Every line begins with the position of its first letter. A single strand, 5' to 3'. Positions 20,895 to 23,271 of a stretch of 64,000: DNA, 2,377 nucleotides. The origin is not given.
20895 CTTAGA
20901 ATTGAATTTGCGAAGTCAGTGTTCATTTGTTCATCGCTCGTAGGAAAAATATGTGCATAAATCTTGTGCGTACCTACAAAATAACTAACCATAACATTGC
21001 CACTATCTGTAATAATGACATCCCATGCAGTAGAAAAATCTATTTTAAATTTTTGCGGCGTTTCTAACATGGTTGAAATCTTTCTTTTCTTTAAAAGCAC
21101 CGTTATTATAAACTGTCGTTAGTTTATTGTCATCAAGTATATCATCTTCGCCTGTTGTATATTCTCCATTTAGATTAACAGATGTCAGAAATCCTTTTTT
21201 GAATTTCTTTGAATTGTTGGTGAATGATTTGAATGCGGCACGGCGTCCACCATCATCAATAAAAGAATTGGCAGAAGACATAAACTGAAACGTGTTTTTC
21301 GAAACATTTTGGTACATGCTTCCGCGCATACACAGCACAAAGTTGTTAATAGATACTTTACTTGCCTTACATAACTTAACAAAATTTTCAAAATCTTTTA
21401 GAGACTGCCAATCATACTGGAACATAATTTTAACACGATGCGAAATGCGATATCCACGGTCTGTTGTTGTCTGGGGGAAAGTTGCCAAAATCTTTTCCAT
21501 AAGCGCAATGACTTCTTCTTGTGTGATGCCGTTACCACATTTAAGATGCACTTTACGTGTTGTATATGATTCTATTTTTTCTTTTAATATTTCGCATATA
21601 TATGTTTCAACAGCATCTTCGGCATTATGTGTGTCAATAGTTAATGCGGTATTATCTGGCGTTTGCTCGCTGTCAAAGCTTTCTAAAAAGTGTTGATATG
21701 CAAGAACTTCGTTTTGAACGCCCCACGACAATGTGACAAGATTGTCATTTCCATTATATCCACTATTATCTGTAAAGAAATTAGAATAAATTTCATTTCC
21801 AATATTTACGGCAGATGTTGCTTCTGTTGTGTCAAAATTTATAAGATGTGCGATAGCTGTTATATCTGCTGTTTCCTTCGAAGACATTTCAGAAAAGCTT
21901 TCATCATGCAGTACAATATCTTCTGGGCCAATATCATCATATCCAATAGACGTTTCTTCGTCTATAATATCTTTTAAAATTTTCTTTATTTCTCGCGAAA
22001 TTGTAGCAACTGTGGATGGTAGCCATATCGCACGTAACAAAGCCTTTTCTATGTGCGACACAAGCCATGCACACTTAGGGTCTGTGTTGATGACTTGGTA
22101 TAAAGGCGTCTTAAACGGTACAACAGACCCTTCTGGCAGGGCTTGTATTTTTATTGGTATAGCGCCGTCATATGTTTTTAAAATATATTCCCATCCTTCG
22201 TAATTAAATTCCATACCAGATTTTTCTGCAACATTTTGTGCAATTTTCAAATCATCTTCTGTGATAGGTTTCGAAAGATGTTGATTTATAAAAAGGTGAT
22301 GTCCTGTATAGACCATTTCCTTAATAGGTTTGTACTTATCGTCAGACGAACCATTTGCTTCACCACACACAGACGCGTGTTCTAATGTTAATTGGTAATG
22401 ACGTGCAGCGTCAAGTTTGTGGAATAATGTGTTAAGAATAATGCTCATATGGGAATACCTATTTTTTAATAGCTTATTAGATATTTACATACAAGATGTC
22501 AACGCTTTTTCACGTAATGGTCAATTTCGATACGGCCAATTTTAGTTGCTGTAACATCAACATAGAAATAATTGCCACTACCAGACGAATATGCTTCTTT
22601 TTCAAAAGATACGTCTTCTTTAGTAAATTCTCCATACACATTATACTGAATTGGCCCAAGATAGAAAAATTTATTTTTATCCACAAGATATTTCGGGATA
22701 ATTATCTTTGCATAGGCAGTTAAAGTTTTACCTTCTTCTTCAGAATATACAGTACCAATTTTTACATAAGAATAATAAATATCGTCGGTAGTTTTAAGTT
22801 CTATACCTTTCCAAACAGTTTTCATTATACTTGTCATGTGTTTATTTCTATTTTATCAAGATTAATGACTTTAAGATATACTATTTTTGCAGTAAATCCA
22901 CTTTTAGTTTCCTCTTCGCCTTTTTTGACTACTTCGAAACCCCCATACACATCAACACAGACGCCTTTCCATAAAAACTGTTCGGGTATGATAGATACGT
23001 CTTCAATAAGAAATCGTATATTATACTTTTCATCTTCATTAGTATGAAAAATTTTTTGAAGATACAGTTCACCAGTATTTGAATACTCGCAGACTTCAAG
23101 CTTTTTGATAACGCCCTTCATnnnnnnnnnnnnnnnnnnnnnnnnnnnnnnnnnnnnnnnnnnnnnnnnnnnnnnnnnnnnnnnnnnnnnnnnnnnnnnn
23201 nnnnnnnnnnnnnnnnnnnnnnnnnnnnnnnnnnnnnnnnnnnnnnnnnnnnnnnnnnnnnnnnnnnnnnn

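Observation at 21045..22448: Divergent NAMPT/NadV homolog whose canonical catalytic residues appear replaced (candidate pseudo-enzyme or re-purposed NAD-salvage protein)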

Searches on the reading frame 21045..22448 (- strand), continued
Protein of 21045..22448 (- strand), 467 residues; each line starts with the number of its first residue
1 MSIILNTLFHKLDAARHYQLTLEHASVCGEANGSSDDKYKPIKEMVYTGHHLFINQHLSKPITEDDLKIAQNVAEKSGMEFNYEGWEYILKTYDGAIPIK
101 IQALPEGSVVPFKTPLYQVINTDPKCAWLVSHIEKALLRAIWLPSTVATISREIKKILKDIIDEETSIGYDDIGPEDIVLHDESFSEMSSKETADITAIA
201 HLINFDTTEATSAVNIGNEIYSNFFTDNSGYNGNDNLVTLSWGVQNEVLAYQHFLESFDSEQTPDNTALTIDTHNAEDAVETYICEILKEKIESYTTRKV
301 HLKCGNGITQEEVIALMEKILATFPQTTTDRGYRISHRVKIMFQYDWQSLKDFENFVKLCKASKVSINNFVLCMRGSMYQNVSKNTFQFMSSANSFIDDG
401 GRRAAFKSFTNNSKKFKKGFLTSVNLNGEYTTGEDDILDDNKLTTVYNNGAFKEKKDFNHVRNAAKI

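Call 50: search_protein_families(library=ncbifam, proteins=[window:21045-22448:-, P0002], max_evalue=0.01)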
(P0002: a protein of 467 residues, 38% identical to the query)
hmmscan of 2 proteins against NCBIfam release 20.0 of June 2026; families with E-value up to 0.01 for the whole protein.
window:21045-22448:- (467 aa): 2 families
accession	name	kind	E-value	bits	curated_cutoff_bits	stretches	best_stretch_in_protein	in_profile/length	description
NF006629.0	PRK09198.1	equivalog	1.2e-72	245.1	405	1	3-466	7-462/465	nicotinate phosphoribosyltransferase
NF009131.0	PRK12484.1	equivalog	0.0086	14.8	330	0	100-154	93-143/455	nicotinate phosphoribosyltransferase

P0002 (467 aa): 6 families
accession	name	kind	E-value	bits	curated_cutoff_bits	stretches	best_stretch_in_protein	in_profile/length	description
NF006629.0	PRK09198.1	equivalog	1.4e-151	505.3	405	1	3-466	3-462/465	nicotinate phosphoribosyltransferase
NF006696.0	PRK09243.1-3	equivalog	7.6e-05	21.6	503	1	100-224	98-202/451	nicotinate phosphoribosyltransferase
NF006415.0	PRK08662.1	equivalog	0.00042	19.2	243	1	98-160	68-126/381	nicotinate phosphoribosyltransferase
NF006695.0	PRK09243.1-2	equivalog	0.00058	18.6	469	1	100-246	93-213/480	nicotinate phosphoribosyltransferase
TIGR01513.1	NAPRTase_put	equivalog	0.0012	17.8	297.4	1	99-163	86-146/452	nicotinate phosphoribosyltransferase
NF006694.0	PRK09243.1-1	equivalog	0.0066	15.1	663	0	101-164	95-154/485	nicotinate phosphoribosyltransferase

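Call 54: search_protein_representatives(protein=window:21045-22448:-)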
Query: 467 residues. Proteins with E-value up to 0.001 (for the whole library): 1989; up to 1e-10: 1147; up to 1e-30: 232. The best 150 are listed.
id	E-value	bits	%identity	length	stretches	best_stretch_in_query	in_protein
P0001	0.0e+00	1060.7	100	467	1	1-467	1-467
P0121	3.9e-76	273.0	28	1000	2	81-462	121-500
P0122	3.0e-64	233.8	32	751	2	80-451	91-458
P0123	1.3e-59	218.5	34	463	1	5-463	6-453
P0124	2.6e-54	201.1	32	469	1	2-465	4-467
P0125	1.5e-53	198.5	29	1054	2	81-336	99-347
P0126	6.3e-53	196.5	30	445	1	43-467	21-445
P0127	7.2e-52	193.0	31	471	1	4-467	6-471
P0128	1.0e-51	192.5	33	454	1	1-457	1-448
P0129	2.8e-50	187.8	33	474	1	46-464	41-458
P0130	4.1e-50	187.3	32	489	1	45-462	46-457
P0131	1.9e-49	185.0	34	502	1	37-420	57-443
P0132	5.6e-49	183.5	32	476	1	44-450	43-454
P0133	6.1e-49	183.4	33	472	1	44-465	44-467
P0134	2.5e-48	181.3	30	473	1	1-464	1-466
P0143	9.9e-46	172.8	31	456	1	46-462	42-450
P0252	6.4e-35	137.2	31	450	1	43-463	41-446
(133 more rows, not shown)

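Call 60: find_encoding_contigs(protein=P0252, flank=10000, max_places=3)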
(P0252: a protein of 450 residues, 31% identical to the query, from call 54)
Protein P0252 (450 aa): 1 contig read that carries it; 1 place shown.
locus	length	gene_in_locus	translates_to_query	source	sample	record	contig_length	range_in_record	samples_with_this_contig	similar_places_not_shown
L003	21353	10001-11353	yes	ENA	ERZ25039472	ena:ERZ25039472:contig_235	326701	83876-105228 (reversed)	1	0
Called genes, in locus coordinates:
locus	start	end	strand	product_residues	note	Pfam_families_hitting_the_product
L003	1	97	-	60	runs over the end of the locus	-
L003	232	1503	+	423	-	-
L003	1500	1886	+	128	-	-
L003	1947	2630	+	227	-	-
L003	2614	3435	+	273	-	PF04446:Thg1, PF14413:Thg1C (weak)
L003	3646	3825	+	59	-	-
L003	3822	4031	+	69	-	-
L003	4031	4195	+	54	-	-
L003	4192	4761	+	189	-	PF03167:UDG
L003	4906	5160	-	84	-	-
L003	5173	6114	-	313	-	PF00145:DNA_methylase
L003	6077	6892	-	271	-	PF09519:RE_HindVP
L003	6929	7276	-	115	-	PF09519:RE_HindVP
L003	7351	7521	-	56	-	-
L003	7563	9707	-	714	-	PF00239:Resolvase (weak)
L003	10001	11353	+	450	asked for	PF18127:NAMPT_N, PF04095:NAPRTase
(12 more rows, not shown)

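Call 61: find_encoding_contigs(protein=P0125, flank=10000, max_places=3)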
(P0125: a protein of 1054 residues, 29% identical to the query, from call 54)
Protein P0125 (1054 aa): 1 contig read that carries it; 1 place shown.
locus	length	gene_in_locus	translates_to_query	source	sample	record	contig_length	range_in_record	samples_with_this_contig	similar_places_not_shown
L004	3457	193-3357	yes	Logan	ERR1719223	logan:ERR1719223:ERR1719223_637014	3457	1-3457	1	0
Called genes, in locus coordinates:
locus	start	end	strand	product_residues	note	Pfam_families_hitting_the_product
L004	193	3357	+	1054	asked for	PF18127:NAMPT_N, PF04095:NAPRTase, PF18127:NAMPT_N, PF04095:NAPRTase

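Call 66: find_related_loci(query=P0002, collection=viral_contigs, flank=10000)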
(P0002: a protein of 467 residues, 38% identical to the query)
Query P0002 (467 aa) in viral_contigs; peptide patterns used: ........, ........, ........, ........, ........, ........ (x = any residue, [..] = any of these).
No stretch of DNA in the collection matches any of the patterns.

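Call 69: find_related_loci(query=A5, collection=viral_contigs, flank=6000)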
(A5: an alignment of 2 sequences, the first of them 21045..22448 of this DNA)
Query A5 (467 aa) in viral_contigs; peptide patterns used: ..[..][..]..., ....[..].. (x = any residue, [..] = any of these).
600 stretches matched a pattern (row limit reached: there are more); 96 encode a relative of the query (tblastn E <= 1e-3); the best 80 are kept; 80 distinct loci.
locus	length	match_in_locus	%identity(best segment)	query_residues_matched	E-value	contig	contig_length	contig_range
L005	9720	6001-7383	31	1-467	3e-63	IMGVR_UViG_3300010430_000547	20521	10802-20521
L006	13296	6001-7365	32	2-466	9e-63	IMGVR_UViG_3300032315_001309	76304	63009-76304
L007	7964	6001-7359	32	2-467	3e-61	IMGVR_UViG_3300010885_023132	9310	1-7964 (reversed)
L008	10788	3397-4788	31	2-467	6e-61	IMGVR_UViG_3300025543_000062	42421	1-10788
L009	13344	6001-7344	33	4-462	5e-58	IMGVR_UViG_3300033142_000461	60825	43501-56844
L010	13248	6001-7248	32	44-467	2e-57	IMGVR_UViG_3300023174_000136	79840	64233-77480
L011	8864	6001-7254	33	44-467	3e-57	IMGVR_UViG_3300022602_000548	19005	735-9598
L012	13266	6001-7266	32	44-467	2e-56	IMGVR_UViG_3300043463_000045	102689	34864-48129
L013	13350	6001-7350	30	2-466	1e-55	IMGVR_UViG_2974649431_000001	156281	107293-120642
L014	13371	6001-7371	31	1-467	8e-56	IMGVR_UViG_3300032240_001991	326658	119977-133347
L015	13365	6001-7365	30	3-462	3e-55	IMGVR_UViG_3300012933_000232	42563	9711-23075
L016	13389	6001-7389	30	1-467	8e-55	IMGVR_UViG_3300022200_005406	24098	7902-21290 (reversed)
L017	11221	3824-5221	31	1-466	2e-54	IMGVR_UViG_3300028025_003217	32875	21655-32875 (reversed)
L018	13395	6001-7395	29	1-466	4e-54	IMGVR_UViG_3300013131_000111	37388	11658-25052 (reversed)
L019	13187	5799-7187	30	3-465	4e-54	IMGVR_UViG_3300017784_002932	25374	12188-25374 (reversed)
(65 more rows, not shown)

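Call 80: find_encoding_contigs(protein=P0143, flank=10000, max_places=3)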
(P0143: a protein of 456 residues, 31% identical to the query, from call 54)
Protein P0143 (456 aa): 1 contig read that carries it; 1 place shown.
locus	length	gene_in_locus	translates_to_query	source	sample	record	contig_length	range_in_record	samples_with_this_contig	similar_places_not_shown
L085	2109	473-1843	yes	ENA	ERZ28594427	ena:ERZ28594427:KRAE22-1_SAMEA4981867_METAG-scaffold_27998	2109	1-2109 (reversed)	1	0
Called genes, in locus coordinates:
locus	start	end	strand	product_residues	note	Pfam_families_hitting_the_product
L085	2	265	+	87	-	?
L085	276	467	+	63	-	-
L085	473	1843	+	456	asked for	PF18127:NAMPT_N, PF04095:NAPRTase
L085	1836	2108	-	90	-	?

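Call 81: search_protein_families(library=padloc, proteins=[window:21045-22448:-], max_evalue=0.01)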
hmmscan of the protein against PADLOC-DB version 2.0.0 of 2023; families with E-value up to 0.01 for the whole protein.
window:21045-22448:- (467 aa): 0 families

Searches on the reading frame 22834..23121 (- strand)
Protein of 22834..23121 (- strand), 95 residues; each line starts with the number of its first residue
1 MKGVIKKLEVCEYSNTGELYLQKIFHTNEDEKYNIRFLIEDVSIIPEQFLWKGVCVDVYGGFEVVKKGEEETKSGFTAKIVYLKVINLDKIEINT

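Call 49: search_protein_families(library=pfam, proteins=[window:22834-23121:-], max_evalue=0.01)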
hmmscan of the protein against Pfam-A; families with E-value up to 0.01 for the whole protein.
window:22834-23121:- (95 aa): 0 families

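Call 67: find_related_loci(query=window:22834-23121:-, collection=viral_contigs, flank=6000)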
Query window:22834-23121:- (95 aa) in viral_contigs; peptide patterns used: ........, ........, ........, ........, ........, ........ (x = any residue, [..] = any of these).
37 stretches matched a pattern, but none encodes a relative of the query by tblastn (E <= 1e-3).

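Call 81: search_protein_families(library=padloc, proteins=[window:22834-23121:-], max_evalue=0.01)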
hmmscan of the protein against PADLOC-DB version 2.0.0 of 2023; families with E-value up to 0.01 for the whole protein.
window:22834-23121:- (95 aa): 0 families
